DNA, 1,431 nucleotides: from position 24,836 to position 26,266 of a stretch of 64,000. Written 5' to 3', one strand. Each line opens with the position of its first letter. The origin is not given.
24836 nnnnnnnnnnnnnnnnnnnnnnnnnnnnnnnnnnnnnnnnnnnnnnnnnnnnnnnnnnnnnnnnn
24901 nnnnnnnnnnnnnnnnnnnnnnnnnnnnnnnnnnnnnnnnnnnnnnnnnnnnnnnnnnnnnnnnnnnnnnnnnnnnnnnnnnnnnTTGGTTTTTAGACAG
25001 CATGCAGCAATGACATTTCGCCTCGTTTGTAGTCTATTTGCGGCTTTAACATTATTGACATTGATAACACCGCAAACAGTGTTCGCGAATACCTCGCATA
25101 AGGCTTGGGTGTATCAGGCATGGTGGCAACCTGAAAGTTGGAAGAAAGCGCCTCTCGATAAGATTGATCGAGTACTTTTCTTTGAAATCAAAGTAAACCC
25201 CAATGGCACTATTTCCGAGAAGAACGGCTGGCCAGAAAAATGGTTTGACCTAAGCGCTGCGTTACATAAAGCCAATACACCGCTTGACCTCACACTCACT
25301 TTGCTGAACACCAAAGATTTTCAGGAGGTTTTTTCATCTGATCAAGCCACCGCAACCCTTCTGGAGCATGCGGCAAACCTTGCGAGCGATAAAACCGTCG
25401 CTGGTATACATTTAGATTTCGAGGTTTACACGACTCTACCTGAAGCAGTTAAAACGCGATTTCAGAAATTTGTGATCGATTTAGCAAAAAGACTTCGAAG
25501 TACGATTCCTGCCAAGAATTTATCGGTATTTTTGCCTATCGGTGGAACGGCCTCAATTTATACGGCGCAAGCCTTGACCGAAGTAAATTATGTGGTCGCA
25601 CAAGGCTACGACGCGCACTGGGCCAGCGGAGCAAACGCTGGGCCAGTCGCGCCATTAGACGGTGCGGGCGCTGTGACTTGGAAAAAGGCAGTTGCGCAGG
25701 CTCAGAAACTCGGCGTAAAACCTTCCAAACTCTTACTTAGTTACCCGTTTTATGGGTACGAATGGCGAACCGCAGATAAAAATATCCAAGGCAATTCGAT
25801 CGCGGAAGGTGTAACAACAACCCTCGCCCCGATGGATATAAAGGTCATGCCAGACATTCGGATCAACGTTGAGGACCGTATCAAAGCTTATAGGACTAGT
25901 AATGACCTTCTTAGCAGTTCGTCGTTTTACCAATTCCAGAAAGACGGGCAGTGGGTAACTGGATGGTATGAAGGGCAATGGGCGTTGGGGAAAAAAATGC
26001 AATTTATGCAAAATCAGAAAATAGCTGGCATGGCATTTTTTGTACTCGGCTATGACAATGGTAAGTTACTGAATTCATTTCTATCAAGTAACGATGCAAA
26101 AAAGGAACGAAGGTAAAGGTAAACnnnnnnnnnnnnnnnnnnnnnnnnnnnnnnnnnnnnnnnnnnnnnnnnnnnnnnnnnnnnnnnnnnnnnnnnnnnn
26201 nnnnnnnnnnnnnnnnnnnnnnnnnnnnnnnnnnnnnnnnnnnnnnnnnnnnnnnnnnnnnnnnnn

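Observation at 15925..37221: Chimeric ~21-kb exopolysaccharide locus combining cellulose (Bcs), acetylation (Alg/Wss) and PNAG (Pga) parts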

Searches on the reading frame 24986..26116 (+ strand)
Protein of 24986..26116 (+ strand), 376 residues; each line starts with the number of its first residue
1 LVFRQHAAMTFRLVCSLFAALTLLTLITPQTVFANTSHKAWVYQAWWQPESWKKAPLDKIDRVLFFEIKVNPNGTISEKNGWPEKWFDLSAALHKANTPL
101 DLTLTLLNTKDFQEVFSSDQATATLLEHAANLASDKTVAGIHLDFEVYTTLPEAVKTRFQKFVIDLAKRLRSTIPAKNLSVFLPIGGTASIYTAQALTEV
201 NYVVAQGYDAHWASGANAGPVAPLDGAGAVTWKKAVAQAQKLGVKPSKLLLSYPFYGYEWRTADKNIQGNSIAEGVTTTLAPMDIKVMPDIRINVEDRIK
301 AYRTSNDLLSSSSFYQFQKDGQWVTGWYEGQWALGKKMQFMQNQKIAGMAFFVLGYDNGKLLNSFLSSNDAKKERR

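Call 3: search_protein_families(library=pfam, proteins=[window:24986-26116:+], max_evalue=0.01)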
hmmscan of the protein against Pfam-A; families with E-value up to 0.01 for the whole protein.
window:24986-26116:+ (376 aa): 1 family
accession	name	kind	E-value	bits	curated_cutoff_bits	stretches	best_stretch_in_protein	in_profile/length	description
PF00704.34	Glyco_hydro_18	-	1.2e-22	81.5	29.6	1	41-357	3-317/317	Glycosyl hydrolases family 18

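Call 6: search_protein_families(library=ncbifam, proteins=[window:24986-26116:+], max_evalue=0.01)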
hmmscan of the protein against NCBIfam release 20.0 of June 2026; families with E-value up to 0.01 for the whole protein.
window:24986-26116:+ (376 aa): 0 families

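Call 18: find_related_loci(query=A1, collection=genome_contigs, flank=10000)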
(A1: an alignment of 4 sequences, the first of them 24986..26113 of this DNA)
Query A1 (376 aa) in genome_contigs; peptide patterns used: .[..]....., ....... (x = any residue, [..] = any of these).
216 stretches matched a pattern; 8 encode a relative of the query (tblastn E <= 1e-3); 8 distinct loci.
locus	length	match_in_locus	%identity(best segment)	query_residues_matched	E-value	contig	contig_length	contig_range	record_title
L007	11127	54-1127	61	9-366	4e-150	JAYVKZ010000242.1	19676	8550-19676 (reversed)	MAG: Betaproteobacteria bacterium isolate GL54_UP_concoct_14 GL54_UP_concoct_14_241, whole genome shotgun sequence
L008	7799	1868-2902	60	31-375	6e-146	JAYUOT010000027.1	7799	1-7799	MAG: Betaproteobacteria bacterium isolate GL104_UP_metabat_28 GL104_UP_metabat_28_26, whole genome shotgun sequence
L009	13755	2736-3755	61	37-376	7e-145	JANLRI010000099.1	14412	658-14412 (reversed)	MAG: Betaproteobacteria bacterium isolate OTE_38_concoct_169_sub OTE_38_k141_2868879, whole genome shotgun sequence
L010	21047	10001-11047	48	23-370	2e-114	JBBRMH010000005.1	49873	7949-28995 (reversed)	MAG: Burkholderiales bacterium isolate La1_metabat2.021 LA1C_B2.021_k141_2969886L_49873_cov_19.9852, whole genome shotgu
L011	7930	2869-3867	49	39-370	1e-111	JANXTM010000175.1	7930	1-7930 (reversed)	MAG: Polaromonas sp. isolate 338R_metabat_72 338R_k141_305063, whole genome shotgun sequence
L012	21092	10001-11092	45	3-369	1e-111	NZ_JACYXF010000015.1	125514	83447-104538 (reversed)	Noviherbaspirillum malthae strain CC-AFH3 Scaffold14_1, whole genome shotgun sequence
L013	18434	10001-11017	37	11-366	4e-78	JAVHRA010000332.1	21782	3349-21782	MAG: Gallionella sp. isolate WB01no11_54_16 NODE_997_length_21782_cov_8.452755, whole genome shotgun sequence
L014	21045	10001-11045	62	29-376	1e-134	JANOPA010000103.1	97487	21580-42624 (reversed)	MAG: Betaproteobacteria bacterium isolate VAR_43_concoct_312 VAR_43_k141_1285495, whole genome shotgun sequence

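Call 23: search_protein_families(library=pfam, proteins=[L012:1621-3822:+, L012:6120-8810:+, L012:8740-9282:+, L012:11403-13361:+, L012:13126-15291:+, L012:19132-20856:-, L010:4563-6800:+, L014:4655-6781:+, L010:17747-19132:+, L010:19423-20856:+], max_evalue=0.001)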
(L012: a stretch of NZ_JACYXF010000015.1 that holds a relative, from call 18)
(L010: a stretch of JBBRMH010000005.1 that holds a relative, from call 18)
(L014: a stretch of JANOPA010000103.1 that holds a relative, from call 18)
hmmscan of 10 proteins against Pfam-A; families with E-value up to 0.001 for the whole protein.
L012:1621-3822:+ (733 aa): 0 families

L012:6120-8810:+ (896 aa): 9 families
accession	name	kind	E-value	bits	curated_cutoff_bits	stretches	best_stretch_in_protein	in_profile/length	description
PF14559.12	TPR_19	-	3.1e-14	53.5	25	2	386-449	5-68/68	Tetratricopeptide repeat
PF13428.12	TPR_14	-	1.1e-10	41.5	23.5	0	633-671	3-41/44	Tetratricopeptide repeat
PF07719.23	TPR_2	-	4.6e-07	29.9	27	0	700-729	2-31/34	Tetratricopeptide repeat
PF13176.12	TPR_7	-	1.9e-06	27.9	27.9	0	702-733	2-33/36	Tetratricopeptide repeat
PF13431.12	TPR_17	-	5.3e-06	26.7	24.4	0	53-83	3-33/34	Tetratricopeptide repeat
PF13432.12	TPR_16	-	7.6e-06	26.7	32.7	1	379-438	4-63/65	Tetratricopeptide repeat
PF13424.12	TPR_12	-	8.9e-06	26.3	30.1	0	677-728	15-74/77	Tetratricopeptide repeat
PF13371.12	TPR_9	-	1.5e-05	25.4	35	0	389-449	12-72/73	Tetratricopeptide repeat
PF12895.13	ANAPC3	-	6.1e-05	23.7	27.2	0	616-687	7-78/82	Anaphase-promoting complex, cyclosome, subunit 3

L012:8740-9282:+ (180 aa): 9 families
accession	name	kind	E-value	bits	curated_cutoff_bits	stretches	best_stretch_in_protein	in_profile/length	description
PF14559.12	TPR_19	-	1.6e-08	35.2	25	1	60-114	2-56/68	Tetratricopeptide repeat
PF13432.12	TPR_16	-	4.4e-08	33.9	32.7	1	57-116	5-64/65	Tetratricopeptide repeat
PF07719.23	TPR_2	-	3.4e-07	30.3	27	1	85-115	3-33/34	Tetratricopeptide repeat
PF13428.12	TPR_14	-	8.5e-07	29.5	23.5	0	89-118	7-36/44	Tetratricopeptide repeat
PF00515.34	TPR_1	-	1.2e-05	25.4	27.8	1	84-115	2-33/34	Tetratricopeptide repeat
PF13424.12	TPR_12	-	5.4e-05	23.7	30.1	1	60-113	14-75/77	Tetratricopeptide repeat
PF13174.12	TPR_6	-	9.1e-05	23.3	26.3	0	57-80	8-31/33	Tetratricopeptide repeat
PF13374.12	TPR_10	-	0.0003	21.1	27.5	1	84-112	3-31/42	Tetratricopeptide repeat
PF13414.12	TPR_11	-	0.00089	19.3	26.8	0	95-114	6-25/42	TPR repeat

L012:11403-13361:+ (652 aa): 1 family
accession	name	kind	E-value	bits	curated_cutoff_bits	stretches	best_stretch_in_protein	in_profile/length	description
PF10995.13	CBP_BcsE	-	9.2e-76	255.9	25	1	23-554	2-504/513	Cellulose biosynthesis protein BcsE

L012:13126-15291:+ (721 aa): 2 families
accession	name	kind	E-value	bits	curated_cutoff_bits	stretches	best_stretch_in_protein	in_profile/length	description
PF14559.12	TPR_19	-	6.4e-05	23.6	25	0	339-390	1-52/68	Tetratricopeptide repeat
PF13428.12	TPR_14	-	0.00014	22.7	23.5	0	364-403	2-42/44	Tetratricopeptide repeat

L012:19132-20856:- (574 aa): 3 families
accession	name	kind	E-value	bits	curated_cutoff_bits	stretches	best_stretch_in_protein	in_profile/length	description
PF14559.12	TPR_19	-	1.3e-06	29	25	0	194-244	1-51/68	Tetratricopeptide repeat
PF14561.12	TPR_20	-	5.5e-06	27.1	25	0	42-81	6-45/90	Tetratricopeptide repeat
PF13428.12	TPR_14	-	0.00024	21.9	23.5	0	255-291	5-41/44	Tetratricopeptide repeat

L010:4563-6800:+ (745 aa): 0 families

L014:4655-6781:+ (708 aa): 0 families

L010:17747-19132:+ (461 aa): 1 family
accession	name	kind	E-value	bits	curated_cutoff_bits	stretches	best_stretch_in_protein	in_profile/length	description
PF16822.11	ALGX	-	2e-53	182.2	26.5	1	33-297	3-268/268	SGNH hydrolase-like domain, acetyltransferase AlgX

L010:19423-20856:+ (477 aa): 2 families
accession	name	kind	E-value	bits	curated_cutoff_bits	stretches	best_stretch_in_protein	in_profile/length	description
PF01575.25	MaoC_dehydratas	-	6.2e-11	42.4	27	1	9-90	20-103/123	MaoC like domain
PF00106.31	adh_short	-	5.9e-07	29.6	26.6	1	274-334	2-61/195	short chain dehydrogenase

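Call 24: search_protein_families(library=pfam, proteins=[L013:27-1352:+, L013:3514-4830:+, L013:4755-8717:+, L013:8714-9199:+, L013:15516-16385:-, L013:16382-18331:-, L013:14512-15519:-], max_evalue=0.001)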
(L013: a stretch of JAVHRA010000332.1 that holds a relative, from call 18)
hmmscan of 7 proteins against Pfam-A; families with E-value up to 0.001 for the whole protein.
L013:27-1352:+ (441 aa): 4 families
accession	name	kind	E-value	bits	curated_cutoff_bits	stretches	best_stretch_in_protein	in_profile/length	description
PF07238.19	PilZ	-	7.2e-14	52.4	22.5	1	287-383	1-101/102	PilZ domain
PF13632.12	Glyco_trans_2_3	-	3.1e-13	50.4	27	1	16-143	64-182/198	Glycosyl transferase family group 2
PF03552.20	Cellulose_synt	-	1.1e-09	37.9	24.7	1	44-277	419-673/722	Cellulose synthase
PF13506.12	Glyco_transf_21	-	0.00081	19.3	21.7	0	20-92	98-174/174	Glycosyl transferase family 21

L013:3514-4830:+ (438 aa): 1 family
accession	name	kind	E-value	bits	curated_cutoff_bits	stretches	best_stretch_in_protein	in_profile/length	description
PF01270.23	Glyco_hydro_8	-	7.6e-58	196.6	24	1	75-416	10-339/341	Glycosyl hydrolases family 8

L013:4755-8717:+ (1320 aa): 15 families
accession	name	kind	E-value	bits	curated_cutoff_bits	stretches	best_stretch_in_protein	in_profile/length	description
PF05420.17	BCSC_C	-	1.1e-99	334.3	23.5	1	955-1298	1-336/336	Cellulose synthase operon protein C C-terminus (BCSC_C)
PF14559.12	TPR_19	-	7.8e-35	119.5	25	5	371-422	1-52/68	Tetratricopeptide repeat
PF13432.12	TPR_16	-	1.3e-23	83.4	32.7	3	332-394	2-64/65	Tetratricopeptide repeat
PF13428.12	TPR_14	-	5.4e-20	70.3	23.5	0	471-512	1-42/44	Tetratricopeptide repeat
PF25064.1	ARM_TT21_5th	-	1.3e-13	51.7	27.8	1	362-426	2-66/117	TT21 fifth ARM repeats domain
PF07719.23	TPR_2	-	2.9e-13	49.2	27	0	84-115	1-32/34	Tetratricopeptide repeat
PF13431.12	TPR_17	-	5.3e-11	42.3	24.4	0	755-786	3-34/34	Tetratricopeptide repeat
PF23914.1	TPR_CcmH_CycH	-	1.2e-10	41.9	42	0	693-794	46-150/158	Cytochrome c-type biogenesis protein H TPR domain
PF00515.34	TPR_1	-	5.6e-09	35.9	27.8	0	367-394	7-34/34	Tetratricopeptide repeat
PF13181.12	TPR_8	-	3.5e-08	33.4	25.7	0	85-115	2-32/34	Tetratricopeptide repeat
PF13424.12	TPR_12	-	6.6e-07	29.9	30.1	0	363-419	3-69/77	Tetratricopeptide repeat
PF12895.13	ANAPC3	-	0.00011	22.9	27.2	0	649-704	13-65/82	Anaphase-promoting complex, cyclosome, subunit 3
PF13371.12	TPR_9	-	0.00013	22.3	35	0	741-795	5-59/73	Tetratricopeptide repeat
PF13176.12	TPR_7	-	0.00014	22.1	27.9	0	366-394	4-34/36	Tetratricopeptide repeat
PF25062.1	ARM_TT21_N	-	0.00068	19.9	40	0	346-462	85-193/222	Tetratricopeptide repeat protein 21 N-terminal ARM repeat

L013:8714-9199:+ (161 aa): 16 families
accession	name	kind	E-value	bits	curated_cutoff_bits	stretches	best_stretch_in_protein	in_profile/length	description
PF13414.12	TPR_11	-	6.8e-14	51.7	26.8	1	26-67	1-42/42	TPR repeat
PF07719.23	TPR_2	-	8.3e-13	47.8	27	2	55-85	3-33/34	Tetratricopeptide repeat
PF00515.34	TPR_1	-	5.3e-12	45.4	27.8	1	54-85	2-33/34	Tetratricopeptide repeat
PF13428.12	TPR_14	-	6.6e-11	42.2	23.5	2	55-93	3-41/44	Tetratricopeptide repeat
PF13432.12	TPR_16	-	1e-10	42.3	32.7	1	26-86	4-64/65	Tetratricopeptide repeat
PF13181.12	TPR_8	-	2.4e-09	37.1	25.7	0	24-50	6-32/34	Tetratricopeptide repeat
PF14559.12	TPR_19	-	6.4e-09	36.4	25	1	29-90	1-62/68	Tetratricopeptide repeat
PF13424.12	TPR_12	-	2.1e-07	31.4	30.1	1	24-84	8-76/77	Tetratricopeptide repeat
PF13176.12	TPR_7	-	3.6e-07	30.2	27.9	0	55-88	1-34/36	Tetratricopeptide repeat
PF13431.12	TPR_17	-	7.6e-07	29.4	24.4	1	42-72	2-32/34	Tetratricopeptide repeat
PF13371.12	TPR_9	-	2.2e-06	28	35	1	28-90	4-66/73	Tetratricopeptide repeat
PF13174.12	TPR_6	-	7.6e-06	26.7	26.3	0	59-85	6-32/33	Tetratricopeptide repeat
PF13429.12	TPR_15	-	3.2e-05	23.9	26.2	0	61-142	154-228/280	Tetratricopeptide repeat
PF22890.2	TPR_EMC2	-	0.00017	22.2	27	1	29-83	28-82/145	EMC2 TPR-like repeat domain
PF13374.12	TPR_10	-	0.00017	21.9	27.5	1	57-82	6-31/42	Tetratricopeptide repeat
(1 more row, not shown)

L013:15516-16385:- (289 aa): 0 families

L013:16382-18331:- (649 aa): 1 family
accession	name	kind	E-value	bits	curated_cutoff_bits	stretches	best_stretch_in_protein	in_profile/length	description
PF10995.13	CBP_BcsE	-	1.2e-76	258.8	25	1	11-526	5-473/513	Cellulose biosynthesis protein BcsE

L013:14512-15519:- (335 aa): 1 family
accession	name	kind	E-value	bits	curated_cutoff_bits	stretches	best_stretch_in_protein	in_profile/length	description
PF13505.12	OMP_b-brl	-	9.5e-06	26.3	28.7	0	93-180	58-137/175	Outer membrane protein beta-barrel domain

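Call 34: search_solved_structures(query=window:25010-26116:+, max_evalue=0.01, show_alignments=1)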
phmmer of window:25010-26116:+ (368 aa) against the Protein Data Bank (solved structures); distinct sequences matched with E-value up to 0.01: 13.
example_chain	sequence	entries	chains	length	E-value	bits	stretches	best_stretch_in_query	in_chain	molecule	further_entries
3cz8_A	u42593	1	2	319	2.2e-08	36.7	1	55-342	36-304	Putative sporulation-specific glycosylase ydhD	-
4s3j_A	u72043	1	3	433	5.3e-06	28.9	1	126-348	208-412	Cortical-lytic enzyme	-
4wiw_A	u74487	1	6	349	5e-05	25.7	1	182-264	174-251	Glycoside hydrolase family 18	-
4uri_A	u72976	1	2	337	0.00012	24.4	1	116-261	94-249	CHITINASE-RELATED AGGLUTININ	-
3alf_A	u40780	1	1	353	0.00016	24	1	187-291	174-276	Chitinase, class V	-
3alg_A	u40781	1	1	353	0.00016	24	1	187-291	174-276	Chitinase, class V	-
4mnj_A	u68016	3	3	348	0.0004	22.7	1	192-355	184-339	Chitinase A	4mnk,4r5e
4mnl_A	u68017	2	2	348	0.00053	22.3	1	192-355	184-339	Chitinase A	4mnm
3wij_A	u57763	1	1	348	0.00053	22.3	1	192-355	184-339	Chitinase A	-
4s3k_A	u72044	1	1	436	0.00079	21.7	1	109-349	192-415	Spore germination protein YaaH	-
6kxm_A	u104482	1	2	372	0.0089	18.3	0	225-354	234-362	Family 18 chitinase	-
6kxn_A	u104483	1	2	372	0.0089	18.3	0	225-354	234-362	Family 18 chitinase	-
6kst_A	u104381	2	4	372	0.0089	18.3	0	225-354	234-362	Family 18 chitinase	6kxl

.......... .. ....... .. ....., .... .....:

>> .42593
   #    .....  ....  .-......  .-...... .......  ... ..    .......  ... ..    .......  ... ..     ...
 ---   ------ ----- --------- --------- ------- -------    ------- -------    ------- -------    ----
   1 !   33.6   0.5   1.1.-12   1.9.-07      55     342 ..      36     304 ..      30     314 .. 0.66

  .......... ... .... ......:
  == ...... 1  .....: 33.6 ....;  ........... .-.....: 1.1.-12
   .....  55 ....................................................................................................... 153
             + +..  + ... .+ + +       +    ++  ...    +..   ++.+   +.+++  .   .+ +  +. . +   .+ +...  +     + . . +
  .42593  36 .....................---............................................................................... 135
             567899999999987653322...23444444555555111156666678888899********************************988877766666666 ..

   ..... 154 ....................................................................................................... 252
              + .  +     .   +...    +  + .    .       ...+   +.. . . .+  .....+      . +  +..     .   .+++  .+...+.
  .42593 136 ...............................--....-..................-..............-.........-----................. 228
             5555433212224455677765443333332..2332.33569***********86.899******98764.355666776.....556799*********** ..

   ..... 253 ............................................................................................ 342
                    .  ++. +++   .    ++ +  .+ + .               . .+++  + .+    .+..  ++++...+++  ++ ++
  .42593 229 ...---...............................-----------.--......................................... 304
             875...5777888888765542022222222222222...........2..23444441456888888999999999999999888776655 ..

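Call 94: find_related_loci(query=A1, collection=metagenome_contigs, flank=10000)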
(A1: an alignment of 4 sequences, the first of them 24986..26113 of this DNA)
Query A1 (376 aa) in metagenome_contigs; peptide patterns used: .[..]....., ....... (x = any residue, [..] = any of these).
458 stretches matched a pattern; 1 encode a relative of the query (tblastn E <= 1e-3); 1 distinct loci.
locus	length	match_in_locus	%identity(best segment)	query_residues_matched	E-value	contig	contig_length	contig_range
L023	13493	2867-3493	25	140-365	6e-12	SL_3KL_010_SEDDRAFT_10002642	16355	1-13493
